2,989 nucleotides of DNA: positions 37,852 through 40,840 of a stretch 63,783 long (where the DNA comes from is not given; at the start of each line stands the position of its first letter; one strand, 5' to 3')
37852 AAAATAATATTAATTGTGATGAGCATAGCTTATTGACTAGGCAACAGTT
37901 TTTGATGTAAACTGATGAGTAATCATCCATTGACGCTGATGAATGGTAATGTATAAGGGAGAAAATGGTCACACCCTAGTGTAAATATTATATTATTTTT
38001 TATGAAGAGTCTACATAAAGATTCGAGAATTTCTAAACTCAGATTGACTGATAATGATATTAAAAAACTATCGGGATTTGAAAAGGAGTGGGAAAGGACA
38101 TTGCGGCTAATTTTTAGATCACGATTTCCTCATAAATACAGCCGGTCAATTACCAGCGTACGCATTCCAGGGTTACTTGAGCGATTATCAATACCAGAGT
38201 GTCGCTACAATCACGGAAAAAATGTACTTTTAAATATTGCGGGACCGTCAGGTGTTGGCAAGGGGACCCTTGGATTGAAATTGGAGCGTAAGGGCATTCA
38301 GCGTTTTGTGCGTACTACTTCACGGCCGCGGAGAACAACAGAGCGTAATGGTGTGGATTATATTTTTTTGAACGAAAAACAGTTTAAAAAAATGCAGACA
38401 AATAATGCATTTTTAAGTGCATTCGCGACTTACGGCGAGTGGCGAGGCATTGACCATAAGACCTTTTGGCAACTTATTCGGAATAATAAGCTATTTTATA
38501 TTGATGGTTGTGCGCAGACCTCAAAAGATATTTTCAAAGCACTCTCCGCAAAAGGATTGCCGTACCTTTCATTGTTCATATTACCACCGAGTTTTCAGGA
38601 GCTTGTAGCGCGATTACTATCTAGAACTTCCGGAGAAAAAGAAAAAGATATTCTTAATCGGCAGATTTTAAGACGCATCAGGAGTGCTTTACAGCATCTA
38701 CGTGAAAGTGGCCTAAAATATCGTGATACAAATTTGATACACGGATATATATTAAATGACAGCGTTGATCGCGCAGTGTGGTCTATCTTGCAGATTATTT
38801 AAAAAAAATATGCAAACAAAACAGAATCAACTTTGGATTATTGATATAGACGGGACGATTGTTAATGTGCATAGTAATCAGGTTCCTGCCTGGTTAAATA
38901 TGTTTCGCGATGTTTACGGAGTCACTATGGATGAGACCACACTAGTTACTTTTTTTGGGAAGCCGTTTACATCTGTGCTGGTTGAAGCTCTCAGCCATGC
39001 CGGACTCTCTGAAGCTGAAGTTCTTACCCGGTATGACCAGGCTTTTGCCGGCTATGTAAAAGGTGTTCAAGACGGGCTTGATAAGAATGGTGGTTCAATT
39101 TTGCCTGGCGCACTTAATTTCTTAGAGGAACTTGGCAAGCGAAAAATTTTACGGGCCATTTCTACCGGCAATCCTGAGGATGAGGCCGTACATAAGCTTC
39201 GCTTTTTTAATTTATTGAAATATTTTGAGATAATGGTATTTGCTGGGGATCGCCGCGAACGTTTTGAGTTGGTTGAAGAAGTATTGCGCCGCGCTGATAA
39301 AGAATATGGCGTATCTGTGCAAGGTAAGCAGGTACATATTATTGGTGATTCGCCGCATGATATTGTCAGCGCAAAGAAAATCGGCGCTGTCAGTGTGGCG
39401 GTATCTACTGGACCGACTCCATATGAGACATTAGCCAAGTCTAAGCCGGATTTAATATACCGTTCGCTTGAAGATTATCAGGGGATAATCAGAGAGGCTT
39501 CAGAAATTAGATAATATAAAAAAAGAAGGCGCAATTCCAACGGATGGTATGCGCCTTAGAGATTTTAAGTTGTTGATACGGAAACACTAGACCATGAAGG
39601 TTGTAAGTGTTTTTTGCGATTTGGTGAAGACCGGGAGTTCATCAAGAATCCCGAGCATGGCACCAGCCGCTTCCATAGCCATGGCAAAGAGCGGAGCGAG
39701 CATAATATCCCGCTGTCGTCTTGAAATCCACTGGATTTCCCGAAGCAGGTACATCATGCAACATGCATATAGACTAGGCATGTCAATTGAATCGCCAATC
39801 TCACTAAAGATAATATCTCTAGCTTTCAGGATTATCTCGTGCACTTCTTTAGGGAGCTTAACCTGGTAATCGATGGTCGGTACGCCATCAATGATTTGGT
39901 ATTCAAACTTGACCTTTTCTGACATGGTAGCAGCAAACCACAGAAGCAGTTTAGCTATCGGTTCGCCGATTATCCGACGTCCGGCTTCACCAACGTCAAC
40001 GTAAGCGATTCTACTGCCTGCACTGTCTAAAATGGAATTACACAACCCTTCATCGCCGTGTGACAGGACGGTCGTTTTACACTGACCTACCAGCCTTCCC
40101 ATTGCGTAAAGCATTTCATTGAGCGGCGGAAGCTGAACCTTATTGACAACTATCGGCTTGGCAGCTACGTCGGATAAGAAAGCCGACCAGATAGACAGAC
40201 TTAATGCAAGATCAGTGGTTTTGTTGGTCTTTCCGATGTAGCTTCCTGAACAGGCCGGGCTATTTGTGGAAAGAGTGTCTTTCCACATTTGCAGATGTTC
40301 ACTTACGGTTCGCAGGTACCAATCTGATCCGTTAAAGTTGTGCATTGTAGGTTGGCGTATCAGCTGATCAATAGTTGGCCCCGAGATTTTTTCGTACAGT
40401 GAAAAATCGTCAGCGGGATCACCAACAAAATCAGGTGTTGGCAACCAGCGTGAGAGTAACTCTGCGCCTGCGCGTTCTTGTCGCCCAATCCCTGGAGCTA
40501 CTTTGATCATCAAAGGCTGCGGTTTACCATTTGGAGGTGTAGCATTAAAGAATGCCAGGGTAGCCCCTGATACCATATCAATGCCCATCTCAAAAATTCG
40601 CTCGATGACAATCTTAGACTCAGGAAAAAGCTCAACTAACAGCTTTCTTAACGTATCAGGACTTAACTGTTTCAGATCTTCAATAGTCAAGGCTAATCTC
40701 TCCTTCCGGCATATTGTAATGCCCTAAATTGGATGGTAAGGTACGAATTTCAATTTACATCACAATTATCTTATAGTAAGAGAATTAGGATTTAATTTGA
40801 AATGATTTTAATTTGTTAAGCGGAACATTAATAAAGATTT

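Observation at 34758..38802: Higher-GC island of phosphotransfer enzymes built around two divergent guanylate-kinase-like paralogues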

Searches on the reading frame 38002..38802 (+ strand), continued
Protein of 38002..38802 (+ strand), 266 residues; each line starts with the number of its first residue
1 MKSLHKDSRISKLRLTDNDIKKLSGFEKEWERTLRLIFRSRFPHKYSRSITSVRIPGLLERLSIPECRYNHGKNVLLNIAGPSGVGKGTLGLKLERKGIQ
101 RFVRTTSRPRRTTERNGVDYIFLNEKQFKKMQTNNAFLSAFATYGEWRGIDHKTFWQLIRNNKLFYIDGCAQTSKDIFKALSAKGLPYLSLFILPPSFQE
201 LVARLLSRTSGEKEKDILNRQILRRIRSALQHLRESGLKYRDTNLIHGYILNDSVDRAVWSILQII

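Call 87: find_related_loci(query=A3, collection=viral_contigs, flank=8000)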
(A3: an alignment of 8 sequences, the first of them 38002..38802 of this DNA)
Query A3 (266 aa) in viral_contigs; peptide patterns used: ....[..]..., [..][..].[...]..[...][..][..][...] (x = any residue, [..] = any of these).
73 stretches matched a pattern; 2 encode a relative of the query (tblastn E <= 1e-3); 2 distinct loci.
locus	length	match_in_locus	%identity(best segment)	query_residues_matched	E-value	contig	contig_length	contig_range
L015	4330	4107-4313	36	73-139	4e-8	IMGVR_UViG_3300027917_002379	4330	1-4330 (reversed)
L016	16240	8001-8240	30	73-147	8e-7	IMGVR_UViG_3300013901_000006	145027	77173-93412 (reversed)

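Call 93: find_encoding_contigs(protein=P0245, flank=3000, max_places=4)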
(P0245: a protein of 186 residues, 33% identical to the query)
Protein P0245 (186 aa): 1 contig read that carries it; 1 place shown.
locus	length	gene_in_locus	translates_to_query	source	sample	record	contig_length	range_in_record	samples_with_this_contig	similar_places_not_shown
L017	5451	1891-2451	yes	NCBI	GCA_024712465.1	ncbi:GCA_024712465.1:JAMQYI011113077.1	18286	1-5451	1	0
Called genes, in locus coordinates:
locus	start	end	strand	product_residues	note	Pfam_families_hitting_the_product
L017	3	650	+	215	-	?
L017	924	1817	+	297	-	PF00701:DHDPS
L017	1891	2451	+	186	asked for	PF00625:Guanylate_kin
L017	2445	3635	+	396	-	PF02441:Flavoprotein, PF04127:DFP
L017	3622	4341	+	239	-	PF01784:DUF34_NIF3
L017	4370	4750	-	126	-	-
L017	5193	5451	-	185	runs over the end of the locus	PF03352:Adenine_glyco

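Call 94: find_encoding_contigs(protein=P0186, flank=3000, max_places=4)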
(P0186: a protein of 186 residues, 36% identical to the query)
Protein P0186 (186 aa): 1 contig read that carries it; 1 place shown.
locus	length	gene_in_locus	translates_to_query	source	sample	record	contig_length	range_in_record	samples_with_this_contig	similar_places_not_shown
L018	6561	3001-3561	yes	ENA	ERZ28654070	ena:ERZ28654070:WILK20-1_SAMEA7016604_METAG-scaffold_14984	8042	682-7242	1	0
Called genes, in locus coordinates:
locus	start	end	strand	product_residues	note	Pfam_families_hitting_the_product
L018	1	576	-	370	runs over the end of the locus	PF00589:Phage_integrase, PF22823:MrpR_C_cat (weak)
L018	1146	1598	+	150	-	-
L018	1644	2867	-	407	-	PF02646:RmuC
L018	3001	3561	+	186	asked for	PF00625:Guanylate_kin, PF13238:AAA_18 (weak), PF13671:AAA_33 (weak)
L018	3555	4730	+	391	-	PF02441:Flavoprotein, PF04127:DFP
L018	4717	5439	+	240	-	PF01784:DUF34_NIF3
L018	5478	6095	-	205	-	-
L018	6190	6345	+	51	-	-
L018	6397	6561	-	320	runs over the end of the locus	?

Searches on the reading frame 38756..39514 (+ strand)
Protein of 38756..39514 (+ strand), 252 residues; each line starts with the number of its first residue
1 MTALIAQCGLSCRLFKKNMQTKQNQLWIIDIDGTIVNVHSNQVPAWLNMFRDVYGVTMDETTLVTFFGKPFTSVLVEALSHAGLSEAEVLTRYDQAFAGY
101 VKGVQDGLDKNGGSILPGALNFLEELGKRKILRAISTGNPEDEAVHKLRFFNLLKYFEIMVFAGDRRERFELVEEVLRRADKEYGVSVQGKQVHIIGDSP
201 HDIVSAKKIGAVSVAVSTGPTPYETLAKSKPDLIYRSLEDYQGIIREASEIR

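Call 3: search_protein_families(library=pfam, proteins=[window:38756-39514:+], max_evalue=0.01)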
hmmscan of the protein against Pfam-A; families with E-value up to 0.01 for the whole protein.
window:38756-39514:+ (252 aa): 4 families
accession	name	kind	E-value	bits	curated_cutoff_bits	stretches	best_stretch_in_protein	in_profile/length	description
PF13419.12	HAD_2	-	2.1e-18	67.5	23.8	1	28-216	2-178/178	Haloacid dehalogenase-like hydrolase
PF00702.32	Hydrolase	-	3.9e-12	47.4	26.4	1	28-210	5-191/191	haloacid dehalogenase-like hydrolase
PF13242.12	Hydrolase_like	-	2.7e-09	37.3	22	1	176-240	9-74/75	HAD-hyrolase-like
PF12710.13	HAD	-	0.001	20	27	1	29-203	3-185/189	haloacid dehalogenase-like hydrolase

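Call 4: search_protein_families(library=ncbifam, proteins=[window:38756-39514:+], max_evalue=0.01)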
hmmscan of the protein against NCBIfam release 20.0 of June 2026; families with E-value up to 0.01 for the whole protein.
window:38756-39514:+ (252 aa): 21 families
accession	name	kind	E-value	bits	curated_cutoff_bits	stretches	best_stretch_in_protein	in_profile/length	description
NF009695.0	PRK13222.1-2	equivalog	1.5e-15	57.3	225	1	20-246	2-223/226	phosphoglycolate phosphatase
TIGR01449.2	PGP_bact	equivalog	8.2e-13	48.4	180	1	28-242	2-210/213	phosphoglycolate phosphatase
NF009804.0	PRK13288.1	equivalog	2.5e-12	46.7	218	1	28-247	7-212/215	pyrophosphatase PpaX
NF009694.0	PRK13222.1-1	equivalog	2.2e-10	40.3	415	1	110-241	107-235/252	phosphoglycolate phosphatase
NF053653.1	InDiPhoBT2121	equivalog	4.5e-09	36.2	245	1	28-241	5-211/216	inorganic diphosphatase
TIGR02009.1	PGMB-YQAB-SF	subfamily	3.1e-08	34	153.35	1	28-165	5-138/186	beta-phosphoglucomutase family hydrolase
NF009697.0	PRK13222.1-4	equivalog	8.1e-08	31.9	327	1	28-245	11-222/232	phosphoglycolate phosphatase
TIGR01454.1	AHBA_synth_RP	hypoth_equivalog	9.4e-08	31.9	246.65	1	115-237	76-195/205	AHBA synthesis associated protein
NF046057.1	bifunc_MtlD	equivalog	1.2e-07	30.5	800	1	22-242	5-216/683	bifunctional mannitol-1-phosphate dehydrogenase/phosphatase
NF008000.0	PRK10725.1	equivalog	1.7e-06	28.2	215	1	27-216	8-185/188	fructose-1-phosphate/6-phosphogluconate phosphatase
TIGR03351.1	PhnX-like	hypoth_equivalog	2.9e-06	27.4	218.9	1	26-241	3-215/220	phosphonatase-like hydrolase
TIGR01668.1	YqeG_hyp_ppase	hypoth_equivalog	1.9e-05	24.2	89.1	1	176-229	96-148/170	YqeG family HAD IIIA-type phosphatase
NF009698.0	PRK13223.1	equivalog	2.3e-05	23.7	466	1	17-241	6-225/272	phosphoglycolate phosphatase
TIGR01990.1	bPGM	equivalog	3.5e-05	23.8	189.4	1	28-217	5-187/187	beta-phosphoglucomutase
TIGR02254.1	YjjG_YfnB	equivalog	5.1e-05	22.8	159.9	1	28-218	5-198/223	YjjG family noncanonical pyrimidine nucleotidase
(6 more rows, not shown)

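Call 43: find_related_loci(query=A5, collection=metagenome_contigs, flank=10000)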
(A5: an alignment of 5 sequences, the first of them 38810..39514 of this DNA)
Query A5 (234 aa) in metagenome_contigs; peptide patterns used: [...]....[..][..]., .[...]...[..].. (x = any residue, [..] = any of these).
130 stretches matched a pattern; 1 encode a relative of the query (tblastn E <= 1e-3); 1 distinct loci.
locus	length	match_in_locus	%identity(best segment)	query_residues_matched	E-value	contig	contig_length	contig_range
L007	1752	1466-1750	71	7-101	6e-47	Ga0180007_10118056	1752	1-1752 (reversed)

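Call 50: search_protein_families(library=padloc, proteins=[window:38810-39514:+], max_evalue=0.01)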
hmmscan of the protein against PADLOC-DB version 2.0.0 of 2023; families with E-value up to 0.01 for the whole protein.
window:38810-39514:+ (234 aa): 0 families

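Call 51: search_protein_families(library=phrogs, proteins=[window:38810-39514:+], max_evalue=0.01)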
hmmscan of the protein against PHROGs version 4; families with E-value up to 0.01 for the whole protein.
window:38810-39514:+ (234 aa): 2 families
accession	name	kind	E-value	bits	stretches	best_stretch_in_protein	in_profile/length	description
phrog_8468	-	other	1.3e-11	45.8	1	10-224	11-214/221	HAD-superfamily hydrolase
phrog_420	-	unknown function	0.007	16.9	0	10-227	17-202/267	unknown function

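Call 89: search_solved_structures(query=A5, max_evalue=0.00001)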
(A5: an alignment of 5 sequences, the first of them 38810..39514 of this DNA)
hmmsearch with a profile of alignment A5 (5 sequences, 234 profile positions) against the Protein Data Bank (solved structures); distinct sequences matched with E-value up to 0.00001: 4.
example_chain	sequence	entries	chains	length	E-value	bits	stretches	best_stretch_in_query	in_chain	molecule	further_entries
2hcf_A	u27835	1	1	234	3.5e-32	115.1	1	8-231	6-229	Hydrolase, haloacid dehalogenase-like family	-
3sd7_A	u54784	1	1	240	6.3e-12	48.9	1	4-227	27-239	Putative phosphatase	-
3mc1_A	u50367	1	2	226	1.6e-09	41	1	96-229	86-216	Predicted phosphatase, HAD family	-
3kbb_A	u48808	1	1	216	6.7e-07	32.4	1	78-193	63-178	Phosphorylated carbohydrates phosphatase TM_1254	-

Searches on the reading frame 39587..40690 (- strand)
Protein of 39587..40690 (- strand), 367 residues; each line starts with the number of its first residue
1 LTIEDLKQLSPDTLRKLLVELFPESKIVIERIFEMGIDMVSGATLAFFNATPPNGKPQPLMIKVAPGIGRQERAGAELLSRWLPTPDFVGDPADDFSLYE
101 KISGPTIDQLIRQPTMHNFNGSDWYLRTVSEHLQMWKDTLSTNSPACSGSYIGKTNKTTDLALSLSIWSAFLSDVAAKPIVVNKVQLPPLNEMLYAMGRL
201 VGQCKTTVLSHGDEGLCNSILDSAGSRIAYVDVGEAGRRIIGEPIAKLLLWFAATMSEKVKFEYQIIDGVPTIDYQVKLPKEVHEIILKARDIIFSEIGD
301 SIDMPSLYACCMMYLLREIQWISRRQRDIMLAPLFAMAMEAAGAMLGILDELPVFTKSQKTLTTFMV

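Call 3: search_protein_families(library=pfam, proteins=[window:39587-40690:-], max_evalue=0.01)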
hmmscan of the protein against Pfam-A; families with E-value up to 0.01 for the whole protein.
window:39587-40690:- (367 aa): 0 families

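Call 4: search_protein_families(library=ncbifam, proteins=[window:39587-40690:-], max_evalue=0.01)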
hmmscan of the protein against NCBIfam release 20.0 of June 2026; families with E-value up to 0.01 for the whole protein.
window:39587-40690:- (367 aa): 0 families

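Call 36: search_protein_families(library=pfam, proteins=[window:39587-40690:-], max_evalue=1)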
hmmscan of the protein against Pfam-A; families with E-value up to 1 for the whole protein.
window:39587-40690:- (367 aa): 0 families

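Call 50: search_protein_families(library=padloc, proteins=[window:39587-40690:-], max_evalue=0.01)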
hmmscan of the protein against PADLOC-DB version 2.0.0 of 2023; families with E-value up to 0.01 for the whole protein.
window:39587-40690:- (367 aa): 0 families

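Call 51: search_protein_families(library=phrogs, proteins=[window:39587-40690:-], max_evalue=0.01)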
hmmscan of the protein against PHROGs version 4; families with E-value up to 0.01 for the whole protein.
window:39587-40690:- (367 aa): 0 families

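Call 55: search_solved_structures(query=A7, max_evalue=10, show_alignments=3)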
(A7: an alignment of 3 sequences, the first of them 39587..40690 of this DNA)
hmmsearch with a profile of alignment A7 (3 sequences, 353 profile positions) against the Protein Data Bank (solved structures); distinct sequences matched with E-value up to 10: 3.
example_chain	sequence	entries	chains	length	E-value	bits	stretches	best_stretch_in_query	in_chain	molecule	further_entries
4feu_A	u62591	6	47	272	0.022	17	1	180-229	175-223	Aminoglycoside 3'-phosphotransferase AphA1-IAB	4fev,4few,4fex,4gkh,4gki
4ej7_A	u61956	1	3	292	0.028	16.6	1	180-229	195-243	Aminoglycoside 3'-phosphotransferase AphA1-IAB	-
8ix6_A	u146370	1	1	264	0.25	13.5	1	70-113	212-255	Aldolase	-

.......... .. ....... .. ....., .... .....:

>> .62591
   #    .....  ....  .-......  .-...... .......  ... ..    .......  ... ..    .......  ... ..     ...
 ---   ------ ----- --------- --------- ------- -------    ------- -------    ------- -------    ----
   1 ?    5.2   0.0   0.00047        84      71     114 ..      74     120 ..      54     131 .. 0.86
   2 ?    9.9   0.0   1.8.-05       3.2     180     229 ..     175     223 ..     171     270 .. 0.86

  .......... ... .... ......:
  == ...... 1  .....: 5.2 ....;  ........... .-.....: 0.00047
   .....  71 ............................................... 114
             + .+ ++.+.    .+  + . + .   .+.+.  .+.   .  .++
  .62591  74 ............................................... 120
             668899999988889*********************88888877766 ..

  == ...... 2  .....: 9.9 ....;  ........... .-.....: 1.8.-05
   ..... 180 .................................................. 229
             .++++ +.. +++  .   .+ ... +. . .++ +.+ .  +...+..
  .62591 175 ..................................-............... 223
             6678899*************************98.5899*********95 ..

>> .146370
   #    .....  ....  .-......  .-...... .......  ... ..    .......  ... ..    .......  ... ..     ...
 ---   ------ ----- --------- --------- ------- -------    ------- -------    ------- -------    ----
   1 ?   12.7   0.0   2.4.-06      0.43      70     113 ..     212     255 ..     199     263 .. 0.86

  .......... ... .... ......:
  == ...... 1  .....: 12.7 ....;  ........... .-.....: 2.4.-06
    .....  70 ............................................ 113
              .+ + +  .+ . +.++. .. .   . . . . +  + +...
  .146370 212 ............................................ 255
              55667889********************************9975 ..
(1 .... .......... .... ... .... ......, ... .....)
